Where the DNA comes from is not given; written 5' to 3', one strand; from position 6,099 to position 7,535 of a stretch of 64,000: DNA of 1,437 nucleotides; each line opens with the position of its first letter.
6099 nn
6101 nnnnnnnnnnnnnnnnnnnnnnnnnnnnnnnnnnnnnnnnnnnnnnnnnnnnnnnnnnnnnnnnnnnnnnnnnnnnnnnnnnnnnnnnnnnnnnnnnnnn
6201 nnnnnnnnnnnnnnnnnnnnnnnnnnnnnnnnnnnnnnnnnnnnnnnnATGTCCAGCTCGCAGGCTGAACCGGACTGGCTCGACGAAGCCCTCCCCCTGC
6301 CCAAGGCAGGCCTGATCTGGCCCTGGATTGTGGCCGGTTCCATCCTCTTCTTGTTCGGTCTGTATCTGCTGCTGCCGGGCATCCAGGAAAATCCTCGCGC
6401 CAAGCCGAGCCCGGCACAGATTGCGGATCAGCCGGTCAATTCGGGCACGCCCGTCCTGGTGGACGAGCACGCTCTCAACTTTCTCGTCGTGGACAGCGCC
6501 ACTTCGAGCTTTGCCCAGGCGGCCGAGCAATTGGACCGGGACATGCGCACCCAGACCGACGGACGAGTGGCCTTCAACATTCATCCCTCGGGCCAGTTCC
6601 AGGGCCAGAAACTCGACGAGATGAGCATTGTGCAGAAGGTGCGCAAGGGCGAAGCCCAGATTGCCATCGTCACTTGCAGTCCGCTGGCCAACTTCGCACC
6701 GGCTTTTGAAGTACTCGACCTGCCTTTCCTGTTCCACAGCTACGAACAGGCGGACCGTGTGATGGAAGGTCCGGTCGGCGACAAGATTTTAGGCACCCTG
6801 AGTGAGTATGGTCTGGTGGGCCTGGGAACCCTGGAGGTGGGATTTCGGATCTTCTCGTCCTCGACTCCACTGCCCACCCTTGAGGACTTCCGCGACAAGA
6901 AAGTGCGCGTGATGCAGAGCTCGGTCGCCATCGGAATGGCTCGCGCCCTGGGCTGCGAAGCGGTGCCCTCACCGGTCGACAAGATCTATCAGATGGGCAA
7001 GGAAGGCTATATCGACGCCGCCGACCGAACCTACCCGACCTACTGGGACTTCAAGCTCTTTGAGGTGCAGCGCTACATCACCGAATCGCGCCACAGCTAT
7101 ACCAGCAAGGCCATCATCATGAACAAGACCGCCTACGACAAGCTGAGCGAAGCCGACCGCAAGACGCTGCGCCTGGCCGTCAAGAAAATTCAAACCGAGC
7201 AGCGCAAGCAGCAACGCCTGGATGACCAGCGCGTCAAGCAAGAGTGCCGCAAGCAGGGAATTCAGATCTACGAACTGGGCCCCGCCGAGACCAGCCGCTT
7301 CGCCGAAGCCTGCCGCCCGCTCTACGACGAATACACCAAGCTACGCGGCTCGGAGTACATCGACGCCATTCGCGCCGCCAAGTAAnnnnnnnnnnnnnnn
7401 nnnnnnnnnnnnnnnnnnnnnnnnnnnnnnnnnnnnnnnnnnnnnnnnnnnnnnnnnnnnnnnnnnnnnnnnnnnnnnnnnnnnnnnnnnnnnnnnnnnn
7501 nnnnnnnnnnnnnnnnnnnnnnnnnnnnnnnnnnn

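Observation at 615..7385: Operon coupling a PMT-type glycosyltransferase to His-kinase/c-di-GMP signalling and a membrane-anchored orphan TRAP-type binding protein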

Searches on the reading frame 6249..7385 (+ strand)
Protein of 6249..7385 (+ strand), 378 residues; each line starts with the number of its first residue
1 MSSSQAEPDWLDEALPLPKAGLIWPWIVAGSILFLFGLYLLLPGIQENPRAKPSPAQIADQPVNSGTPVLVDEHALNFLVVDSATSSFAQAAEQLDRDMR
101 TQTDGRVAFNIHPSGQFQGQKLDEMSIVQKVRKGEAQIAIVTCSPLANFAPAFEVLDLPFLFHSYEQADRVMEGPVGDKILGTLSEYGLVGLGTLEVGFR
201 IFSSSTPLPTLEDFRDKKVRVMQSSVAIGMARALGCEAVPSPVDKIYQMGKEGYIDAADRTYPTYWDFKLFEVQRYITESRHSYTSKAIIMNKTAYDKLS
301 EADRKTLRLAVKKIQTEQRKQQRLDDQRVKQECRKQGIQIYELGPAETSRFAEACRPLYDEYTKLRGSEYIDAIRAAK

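Call 3: search_protein_families(library=pfam, proteins=[window:6249-7385:+], max_evalue=0.01)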
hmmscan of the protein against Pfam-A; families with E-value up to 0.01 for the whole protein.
window:6249-7385:+ (378 aa): 1 family
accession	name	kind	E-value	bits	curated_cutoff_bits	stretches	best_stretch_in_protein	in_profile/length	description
PF03480.18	DctP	-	1.7e-67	228.2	23.4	1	83-363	6-284/286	Bacterial extracellular solute-binding protein, family 7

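Call 4: search_protein_families(library=ncbifam, proteins=[window:6249-7385:+], max_evalue=0.01)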
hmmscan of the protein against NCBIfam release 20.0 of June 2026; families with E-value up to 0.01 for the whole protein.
window:6249-7385:+ (378 aa): 2 families
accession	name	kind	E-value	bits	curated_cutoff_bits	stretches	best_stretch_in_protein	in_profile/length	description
NF037995.1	TRAP_S1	subfamily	9.1e-61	205.5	50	1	82-351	6-271/271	TRAP transporter substrate-binding protein DctP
TIGR00787.1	dctP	subfamily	1.6e-53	181.8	175.05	1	81-337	4-257/257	DctP family TRAP transporter solute-binding subunit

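Call 10: find_encoding_contigs(protein=window:6249-7385:+, flank=10000, max_places=6)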
Protein window:6249-7385:+ (378 aa): 7 contigs read that carry it; 6 places shown.
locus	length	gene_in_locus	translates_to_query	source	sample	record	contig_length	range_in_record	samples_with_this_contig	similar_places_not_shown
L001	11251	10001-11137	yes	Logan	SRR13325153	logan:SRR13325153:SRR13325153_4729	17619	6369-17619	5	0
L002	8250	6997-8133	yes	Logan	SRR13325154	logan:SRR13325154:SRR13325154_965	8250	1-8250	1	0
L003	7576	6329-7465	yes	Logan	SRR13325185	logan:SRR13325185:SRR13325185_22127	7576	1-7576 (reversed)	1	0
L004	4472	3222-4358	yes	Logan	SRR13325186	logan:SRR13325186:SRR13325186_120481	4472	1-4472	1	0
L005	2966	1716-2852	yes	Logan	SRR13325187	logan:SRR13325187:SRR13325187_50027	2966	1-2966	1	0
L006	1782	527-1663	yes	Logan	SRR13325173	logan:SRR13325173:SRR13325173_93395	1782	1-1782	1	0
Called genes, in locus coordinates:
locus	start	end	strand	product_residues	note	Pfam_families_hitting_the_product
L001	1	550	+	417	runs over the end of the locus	PF00070:Pyr_redox (faint), PF00890:FAD_binding_2 (weak), PF01266:DAO (weak), PF01494:FAD_binding_3, PF03486:HI0933_like (faint), PF07992:Pyr_redox_2 (weak), PF12831:FAD_oxidored (faint), PF13450:NAD_binding_8 (weak), +1 more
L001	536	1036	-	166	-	PF13489:Methyltransf_23 (weak), PF13649:Methyltransf_25, PF08241:Methyltransf_11 (faint)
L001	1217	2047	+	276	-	PF01551:Peptidase_M23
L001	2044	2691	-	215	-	-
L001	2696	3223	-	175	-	-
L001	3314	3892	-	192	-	PF05685:Uma2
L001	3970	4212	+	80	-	PF09905:VF530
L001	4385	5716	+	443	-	PF02366:PMT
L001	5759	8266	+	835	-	PF17203:sCache_3_2, PF00672:HAMP, PF00512:HisKA, PF02518:HATPase_c, PF00072:Response_reg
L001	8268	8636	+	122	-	PF23198:PDE8A_N, PF00072:Response_reg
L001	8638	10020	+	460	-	PF01590:GAF, PF13185:GAF_2, PF13492:GAF_3, PF00990:GGDEF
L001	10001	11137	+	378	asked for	PF03480:DctP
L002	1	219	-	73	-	?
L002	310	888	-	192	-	PF05685:Uma2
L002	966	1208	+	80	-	PF09905:VF530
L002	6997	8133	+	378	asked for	PF03480:DctP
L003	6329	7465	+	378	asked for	PF03480:DctP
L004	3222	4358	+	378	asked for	PF03480:DctP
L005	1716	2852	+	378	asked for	PF03480:DctP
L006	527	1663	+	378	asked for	PF03480:DctP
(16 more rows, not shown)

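Call 11: find_related_loci(query=window:6249-7382:+, collection=genome_contigs, flank=10000)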
Query window:6249-7382:+ (378 aa) in genome_contigs; peptide patterns used: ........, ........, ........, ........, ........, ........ (x = any residue, [..] = any of these).
39 stretches matched a pattern; 4 encode a relative of the query (tblastn E <= 1e-3); 4 distinct loci.
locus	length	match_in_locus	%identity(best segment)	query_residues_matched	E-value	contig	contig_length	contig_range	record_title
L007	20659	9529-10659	90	1-377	0e+0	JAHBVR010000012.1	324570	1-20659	MAG: Vulcanimicrobiota bacterium isolate ACE_ERE1 ERE1_12, whole genome shotgun sequence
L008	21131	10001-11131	81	1-378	0e+0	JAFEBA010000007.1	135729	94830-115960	Bacterium isolate SZAS-1 EREM-KAN-1__7__length-135729, whole genome shotgun sequence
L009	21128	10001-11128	73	1-376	0e+0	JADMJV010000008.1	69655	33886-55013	MAG: bacterium isolate MAG_50 NODE_526_length_69655_cov_5.859943, whole genome shotgun sequence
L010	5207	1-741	91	131-377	5e-155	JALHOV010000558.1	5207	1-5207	MAG: Vulcanimicrobiota bacterium isolate bin.189_sub c_000000050407, whole genome shotgun sequence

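Call 14: find_homologous_proteins(query=window:6249-7382:+, max_evalue=1e-10)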
Query window:6249-7382:+ (378 aa): 103 proteins with E <= 1e-10 among 8000 candidates.
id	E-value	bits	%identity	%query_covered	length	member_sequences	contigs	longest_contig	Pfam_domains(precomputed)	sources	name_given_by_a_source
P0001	1.5e-201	687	81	100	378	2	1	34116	PF03480.19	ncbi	ncbi:MAG: TRAP transporter substrate-binding protein [Vulcanimicrobiota bacterium]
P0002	9.3e-200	681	80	100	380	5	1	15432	PF03480.19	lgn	-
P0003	1.5e-197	674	80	100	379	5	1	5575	PF03480.19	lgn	-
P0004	8.2e-181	619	72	100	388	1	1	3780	PF03480.19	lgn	-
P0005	4.7e-180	616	73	99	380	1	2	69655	PF03480.19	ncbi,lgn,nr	ncbi:TRAP transporter substrate-binding protein [bacterium]|nr:TRAP transporter substrate-binding pr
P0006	6.0e-174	596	70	100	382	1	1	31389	PF03480.19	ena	-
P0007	1.1e-161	556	66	100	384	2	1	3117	PF03480.19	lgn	-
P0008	6.3e-160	550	65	100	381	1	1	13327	PF03480.19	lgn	-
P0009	7.1e-159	547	65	100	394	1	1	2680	PF03480.19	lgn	-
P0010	2.6e-155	535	63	99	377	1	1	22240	PF03480.19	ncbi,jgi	jgi:tripartite ATP-independent transporter DctP family solute receptor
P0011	7.0e-155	534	65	99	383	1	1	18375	PF03480.19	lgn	-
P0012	8.8e-155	533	64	99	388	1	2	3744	PF03480.19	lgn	-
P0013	1.7e-154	532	63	99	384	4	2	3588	PF03480.19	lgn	-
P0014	1.1e-152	526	62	98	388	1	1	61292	PF03480.19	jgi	jgi:TRAP-type transport system periplasmic protein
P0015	3.6e-152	525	62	100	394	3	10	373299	PF03480.19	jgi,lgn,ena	jgi:tripartite ATP-independent transporter DctP family solute receptor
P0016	3.1e-144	499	61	100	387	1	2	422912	PF03480.19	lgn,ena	-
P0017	2.0e-143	496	58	99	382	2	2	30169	PF03480.19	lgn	-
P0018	2.3e-111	391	50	97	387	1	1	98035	PF03480.19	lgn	-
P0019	3.8e-105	370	46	97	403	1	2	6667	PF03480.19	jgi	jgi:tripartite ATP-independent transporter DctP family solute receptor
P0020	6.6e-105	369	49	94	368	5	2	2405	PF03480.19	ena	-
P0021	1.5e-104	368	50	96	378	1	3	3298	PF03480.19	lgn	-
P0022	3.1e-104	367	49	99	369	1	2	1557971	PF03480.19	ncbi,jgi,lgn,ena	jgi:TRAP-type transport system periplasmic protein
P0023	1.4e-103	365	45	96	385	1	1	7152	PF03480.19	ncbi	ncbi:MAG: TRAP transporter substrate-binding protein DctP [Candidatus Eremiobacterota bacterium]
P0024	3.6e-102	360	46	97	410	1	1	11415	PF03480.19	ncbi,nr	ncbi:MAG: TRAP transporter substrate-binding protein DctP [Armatimonadetes bacterium]|nr:TRAP transp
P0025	2.3e-101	358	47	94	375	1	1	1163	PF03480.19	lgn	-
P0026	4.1e-100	354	45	96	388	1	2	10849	PF03480.19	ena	-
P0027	9.0e-100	352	44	99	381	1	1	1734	PF03480.19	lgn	-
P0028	3.3e-99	351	46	99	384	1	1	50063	PF03480.19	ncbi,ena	-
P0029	1.4e-98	348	46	99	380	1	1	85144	PF03480.19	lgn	-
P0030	7.8e-98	346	43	99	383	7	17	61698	PF03480.19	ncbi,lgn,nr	ncbi:TRAP transporter substrate-binding protein [bacterium CPR1]|nr:TRAP transporter substrate-bindi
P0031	2.4e-97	344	44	91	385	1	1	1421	PF03480.19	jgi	jgi:tripartite ATP-independent transporter DctP family solute receptor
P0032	5.0e-97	343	47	95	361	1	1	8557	PF03480.19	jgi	jgi:TRAP-type C4-dicarboxylate transport system substrate-binding protein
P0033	2.6e-96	341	43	99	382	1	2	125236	PF03480.19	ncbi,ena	-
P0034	1.1e-95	339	44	99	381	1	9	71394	PF03480.19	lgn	-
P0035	8.7e-95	336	44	96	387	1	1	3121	PF03480.19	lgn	-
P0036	6.8e-94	333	43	95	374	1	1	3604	PF03480.19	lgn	-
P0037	3.9e-93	331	42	95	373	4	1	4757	PF03480.19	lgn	-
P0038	3.8e-91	324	43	94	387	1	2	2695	PF03480.19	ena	-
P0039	4.5e-91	324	42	99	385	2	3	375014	PF03480.19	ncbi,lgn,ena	-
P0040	1.2e-90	322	42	97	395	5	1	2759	PF03480.19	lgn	-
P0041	1.4e-90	322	42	99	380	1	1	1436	PF03480.19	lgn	-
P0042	1.9e-90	322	43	99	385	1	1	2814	PF03480.19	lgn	-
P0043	2.9e-90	321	42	99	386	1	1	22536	PF03480.19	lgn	-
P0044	4.4e-90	321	42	99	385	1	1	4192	PF03480.19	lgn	-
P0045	9.1e-90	319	42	97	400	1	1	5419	PF03480.19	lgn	-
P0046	1.2e-89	319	43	99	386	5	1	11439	PF03480.19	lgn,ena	-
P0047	1.7e-89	319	43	99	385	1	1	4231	PF03480.19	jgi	jgi:tripartite ATP-independent transporter DctP family solute receptor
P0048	2.0e-89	318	44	94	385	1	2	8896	PF03480.19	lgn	-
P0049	2.2e-89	318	42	99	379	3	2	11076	PF03480.19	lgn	-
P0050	2.4e-89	318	43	95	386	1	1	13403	PF03480.19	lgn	-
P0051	2.6e-89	318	43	94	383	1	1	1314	PF03480.19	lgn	-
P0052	8.6e-89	316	42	94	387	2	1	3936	PF03480.19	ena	-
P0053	1.5e-88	315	42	94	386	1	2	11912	PF03480.19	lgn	-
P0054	1.8e-88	315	43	94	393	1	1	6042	PF03480.19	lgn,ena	-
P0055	2.8e-88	315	42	99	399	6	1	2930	PF03480.19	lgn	-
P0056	4.1e-88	314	42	99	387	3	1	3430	PF03480.19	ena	-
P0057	6.0e-88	313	43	94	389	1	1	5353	PF03480.19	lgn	-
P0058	2.0e-87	312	43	94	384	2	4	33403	PF03480.19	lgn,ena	-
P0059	3.5e-87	311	43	99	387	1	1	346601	PF03480.19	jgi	jgi:tripartite ATP-independent transporter DctP family solute receptor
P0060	3.8e-87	311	41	100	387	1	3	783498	PF03480.19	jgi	jgi:TRAP-type transport system periplasmic protein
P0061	4.5e-87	311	41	100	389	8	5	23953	PF03480.19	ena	-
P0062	6.7e-87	310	42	99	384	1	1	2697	PF03480.19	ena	-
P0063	8.1e-87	310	44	78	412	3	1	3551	PF03480.19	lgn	-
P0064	9.8e-87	309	40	100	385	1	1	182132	PF03480.19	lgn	-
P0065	1.6e-86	309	41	99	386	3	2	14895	PF03480.19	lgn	-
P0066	2.2e-86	308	42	100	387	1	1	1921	PF03480.19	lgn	-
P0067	4.4e-86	307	40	99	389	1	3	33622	PF03480.19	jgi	-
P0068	5.0e-86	307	41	99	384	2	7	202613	PF03480.19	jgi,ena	jgi:tripartite ATP-independent transporter DctP family solute receptor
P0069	1.4e-85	306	40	99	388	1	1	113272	PF03480.19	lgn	-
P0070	1.8e-85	305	42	98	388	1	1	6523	PF03480.19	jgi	-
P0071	3.2e-85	305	42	94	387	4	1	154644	PF03480.19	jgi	jgi:tripartite ATP-independent transporter DctP family solute receptor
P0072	7.4e-85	303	41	99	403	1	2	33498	PF03480.19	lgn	-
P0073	8.4e-85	303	41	97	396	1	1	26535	PF03480.19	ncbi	-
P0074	1.5e-84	302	41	99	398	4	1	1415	PF03480.19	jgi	-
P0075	1.7e-84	302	40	100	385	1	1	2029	PF03480.19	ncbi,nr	ncbi:MAG: TRAP transporter substrate-binding protein [Candidatus Eremiobacteraeota bacterium]|nr:TRA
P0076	2.3e-84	302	40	100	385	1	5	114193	PF03480.19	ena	-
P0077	2.5e-84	302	41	98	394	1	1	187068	PF03480.19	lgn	-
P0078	3.0e-84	301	43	90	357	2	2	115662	PF03480.19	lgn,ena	-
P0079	3.2e-84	301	40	98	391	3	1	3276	PF03480.19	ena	-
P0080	1.1e-83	300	40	100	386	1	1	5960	PF03480.19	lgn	-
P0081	2.1e-83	299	41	99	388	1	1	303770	PF03480.19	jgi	jgi:tripartite ATP-independent transporter DctP family solute receptor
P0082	2.4e-83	298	39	99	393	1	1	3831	PF03480.19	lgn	-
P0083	2.4e-83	298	40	98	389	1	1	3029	PF03480.19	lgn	-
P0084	2.5e-83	298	39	99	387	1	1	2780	PF03480.19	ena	-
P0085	3.6e-83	298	45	90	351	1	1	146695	PF03480.19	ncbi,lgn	-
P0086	4.1e-83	298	40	99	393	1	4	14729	PF03480.19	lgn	-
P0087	5.6e-83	297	44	87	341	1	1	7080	PF03480.19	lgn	-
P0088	8.6e-83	297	40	99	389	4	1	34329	PF03480.19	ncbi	-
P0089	1.2e-82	296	40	99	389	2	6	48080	PF03480.19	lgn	-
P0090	1.4e-82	296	39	99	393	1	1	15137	PF03480.19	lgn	-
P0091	8.5e-81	290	39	99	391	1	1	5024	PF03480.19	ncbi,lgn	-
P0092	7.6e-80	287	46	78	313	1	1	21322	PF03480.19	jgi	jgi:tripartite ATP-independent transporter DctP family solute receptor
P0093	6.1e-78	281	39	98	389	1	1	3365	PF03480.19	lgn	-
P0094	8.4e-75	270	42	79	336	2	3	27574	PF03480.19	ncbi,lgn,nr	ncbi:MAG: DctP family TRAP transporter solute-binding subunit [Armatimonadetes bacterium]|nr:DctP fa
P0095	2.3e-74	269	42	80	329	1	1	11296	PF03480.19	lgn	-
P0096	5.2e-67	245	46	72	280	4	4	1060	PF03480.19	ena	-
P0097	7.3e-64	234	46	63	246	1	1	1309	PF03480.19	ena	-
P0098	9.2e-37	145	32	78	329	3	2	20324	PF03480.19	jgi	jgi:tripartite ATP-independent transporter DctP family solute receptor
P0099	1.9e-36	144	27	79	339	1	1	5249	PF03480.19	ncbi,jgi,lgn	-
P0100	1.0e-30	125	29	76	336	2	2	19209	PF03480.19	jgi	jgi:TRAP-type transport system periplasmic protein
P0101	1.7e-26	111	27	77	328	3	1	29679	PF03480.19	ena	-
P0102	3.5e-25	107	27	74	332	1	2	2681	PF03480.19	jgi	jgi:tripartite ATP-independent transporter DctP family solute receptor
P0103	1.8e-11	62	23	73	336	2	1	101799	PF03480.19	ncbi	-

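Call 15: find_encoding_contigs(protein=P0022, flank=10000, max_places=1)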
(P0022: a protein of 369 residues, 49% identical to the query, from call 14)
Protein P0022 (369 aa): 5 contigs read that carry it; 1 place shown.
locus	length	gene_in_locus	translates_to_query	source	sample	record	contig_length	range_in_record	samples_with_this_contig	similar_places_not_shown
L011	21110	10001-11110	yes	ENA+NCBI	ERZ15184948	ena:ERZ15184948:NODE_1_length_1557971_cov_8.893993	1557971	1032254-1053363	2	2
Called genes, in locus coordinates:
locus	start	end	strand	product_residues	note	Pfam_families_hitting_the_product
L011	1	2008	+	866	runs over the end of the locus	PF11992:TgpA_N, PF01841:Transglut_core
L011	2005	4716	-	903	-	PF13757:VIT_2 (weak), PF08487:VIT, PF13768:VWA_3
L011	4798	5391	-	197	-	PF13411:MerR_1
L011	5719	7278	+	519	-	PF13231:PMT_2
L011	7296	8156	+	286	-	PF03958:Secretin_N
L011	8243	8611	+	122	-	PF23198:PDE8A_N (weak), PF00072:Response_reg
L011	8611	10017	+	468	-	PF01590:GAF, PF13185:GAF_2, PF13492:GAF_3, PF00990:GGDEF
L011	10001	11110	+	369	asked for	PF03480:DctP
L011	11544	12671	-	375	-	PF20030:bpMoxR, PF00004:AAA (weak), PF07726:AAA_3 (weak), PF07728:AAA_5, PF17868:AAA_lid_8 (faint)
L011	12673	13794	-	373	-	PF00515:TPR_1 (faint), PF07719:TPR_2 (faint), PF12895:ANAPC3 (faint), PF13174:TPR_6 (faint), PF13176:TPR_7 (faint), PF13414:TPR_11 (weak), PF13432:TPR_16 (weak), PF14559:TPR_19, +11 more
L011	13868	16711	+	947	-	PF00069:Pkinase, PF07714:PK_Tyr_Ser-Thr, PF00437:T2SSE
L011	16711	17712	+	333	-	PF13487:HD_5, PF01966:HD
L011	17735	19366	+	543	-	PF00849:PseudoU_synth_2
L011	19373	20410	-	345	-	-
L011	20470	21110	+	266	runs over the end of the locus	PF01790:LGT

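Call 16: find_encoding_contigs(protein=P0060, flank=10000, max_places=1)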
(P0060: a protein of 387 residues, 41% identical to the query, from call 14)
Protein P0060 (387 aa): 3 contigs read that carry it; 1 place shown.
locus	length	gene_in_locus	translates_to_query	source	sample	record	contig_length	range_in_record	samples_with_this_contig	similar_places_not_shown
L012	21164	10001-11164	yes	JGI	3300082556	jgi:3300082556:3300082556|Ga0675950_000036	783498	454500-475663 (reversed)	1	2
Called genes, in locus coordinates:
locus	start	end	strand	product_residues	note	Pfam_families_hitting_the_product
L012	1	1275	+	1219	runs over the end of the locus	PF09960:DUF2194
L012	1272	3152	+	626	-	PF07719:TPR_2 (faint), PF13428:TPR_14 (faint), PF14559:TPR_19 (faint), PF13432:TPR_16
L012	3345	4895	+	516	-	PF04244:DPRP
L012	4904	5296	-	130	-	-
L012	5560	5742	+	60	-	-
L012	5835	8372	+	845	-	PF17203:sCache_3_2, PF00672:HAMP, PF00512:HisKA, PF02518:HATPase_c, PF00072:Response_reg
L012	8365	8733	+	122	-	PF23198:PDE8A_N (weak), PF00072:Response_reg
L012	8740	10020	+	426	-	PF01590:GAF, PF13185:GAF_2, PF13492:GAF_3, PF00990:GGDEF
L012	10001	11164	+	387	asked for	PF03480:DctP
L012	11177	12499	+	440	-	PF00023:Ank (faint), PF12796:Ank_2, PF13606:Ank_3 (faint), PF13637:Ank_4 (faint), PF13857:Ank_5 (faint), PF12796:Ank_2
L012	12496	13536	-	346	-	PF02518:HATPase_c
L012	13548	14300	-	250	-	PF00072:Response_reg, PF00486:Trans_reg_C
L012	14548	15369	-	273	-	PF02578:Cu-oxidase_4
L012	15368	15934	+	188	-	-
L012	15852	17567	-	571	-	PF19864:Radical_SAM_N2, PF04055:Radical_SAM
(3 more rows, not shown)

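Call 17: find_encoding_contigs(protein=P0030, flank=10000, max_places=1)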
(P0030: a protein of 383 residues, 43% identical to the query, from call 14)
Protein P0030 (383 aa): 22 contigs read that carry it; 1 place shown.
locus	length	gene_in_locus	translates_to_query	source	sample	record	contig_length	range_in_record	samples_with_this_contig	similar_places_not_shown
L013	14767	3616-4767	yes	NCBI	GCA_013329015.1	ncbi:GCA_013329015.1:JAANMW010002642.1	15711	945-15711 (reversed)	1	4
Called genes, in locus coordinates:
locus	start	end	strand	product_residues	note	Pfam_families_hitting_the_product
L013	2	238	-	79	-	?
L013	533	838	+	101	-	-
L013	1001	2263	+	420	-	PF04389:Peptidase_M28, PF01546:Peptidase_M20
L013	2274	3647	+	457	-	PF13185:GAF_2, PF01590:GAF, PF13492:GAF_3, PF00990:GGDEF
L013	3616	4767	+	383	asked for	PF03480:DctP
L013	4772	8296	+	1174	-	PF05406:WGR, PF13569:DUF4132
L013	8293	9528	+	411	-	-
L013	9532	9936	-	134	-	-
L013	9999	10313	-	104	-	-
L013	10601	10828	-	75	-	-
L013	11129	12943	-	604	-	PF00069:Pkinase, PF01636:APH (faint), PF07714:PK_Tyr_Ser-Thr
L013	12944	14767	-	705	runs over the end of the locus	PF00072:Response_reg, PF00486:Trans_reg_C (faint), PF03704:BTAD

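Call 22: find_related_loci(query=A1, collection=metagenome_contigs, flank=10000)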
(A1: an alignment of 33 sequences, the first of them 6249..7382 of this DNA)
Query A1 (378 aa) in metagenome_contigs; peptide patterns used: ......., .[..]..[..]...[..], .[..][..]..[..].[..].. (x = any residue, [..] = any of these).
110 stretches matched a pattern; 16 encode a relative of the query (tblastn E <= 1e-3); 16 distinct loci.
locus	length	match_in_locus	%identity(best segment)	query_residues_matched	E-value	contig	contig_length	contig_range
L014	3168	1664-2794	78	1-378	0e+0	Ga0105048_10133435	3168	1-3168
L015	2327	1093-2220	62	1-375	1e-167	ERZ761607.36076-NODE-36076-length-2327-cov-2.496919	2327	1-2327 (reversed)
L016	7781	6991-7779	77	1-264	5e-125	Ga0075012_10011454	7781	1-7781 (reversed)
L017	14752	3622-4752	43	1-376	1e-99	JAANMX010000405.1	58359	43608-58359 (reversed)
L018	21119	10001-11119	41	1-376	8e-98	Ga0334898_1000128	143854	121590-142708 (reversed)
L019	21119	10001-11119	41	1-376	8e-98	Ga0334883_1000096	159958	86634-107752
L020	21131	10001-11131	43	1-376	2e-96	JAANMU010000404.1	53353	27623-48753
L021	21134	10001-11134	41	3-377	1e-92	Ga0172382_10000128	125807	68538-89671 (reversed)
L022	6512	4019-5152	41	5-378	4e-92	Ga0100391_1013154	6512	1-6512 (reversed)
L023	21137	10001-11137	40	2-377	2e-91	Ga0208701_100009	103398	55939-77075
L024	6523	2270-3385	42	9-377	1e-91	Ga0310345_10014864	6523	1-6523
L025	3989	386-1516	40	2-375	1e-89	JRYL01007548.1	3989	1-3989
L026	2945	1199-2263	37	18-378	4e-84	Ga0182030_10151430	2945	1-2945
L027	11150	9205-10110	41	74-375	2e-82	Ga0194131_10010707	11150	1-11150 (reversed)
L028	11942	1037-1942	41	74-375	2e-82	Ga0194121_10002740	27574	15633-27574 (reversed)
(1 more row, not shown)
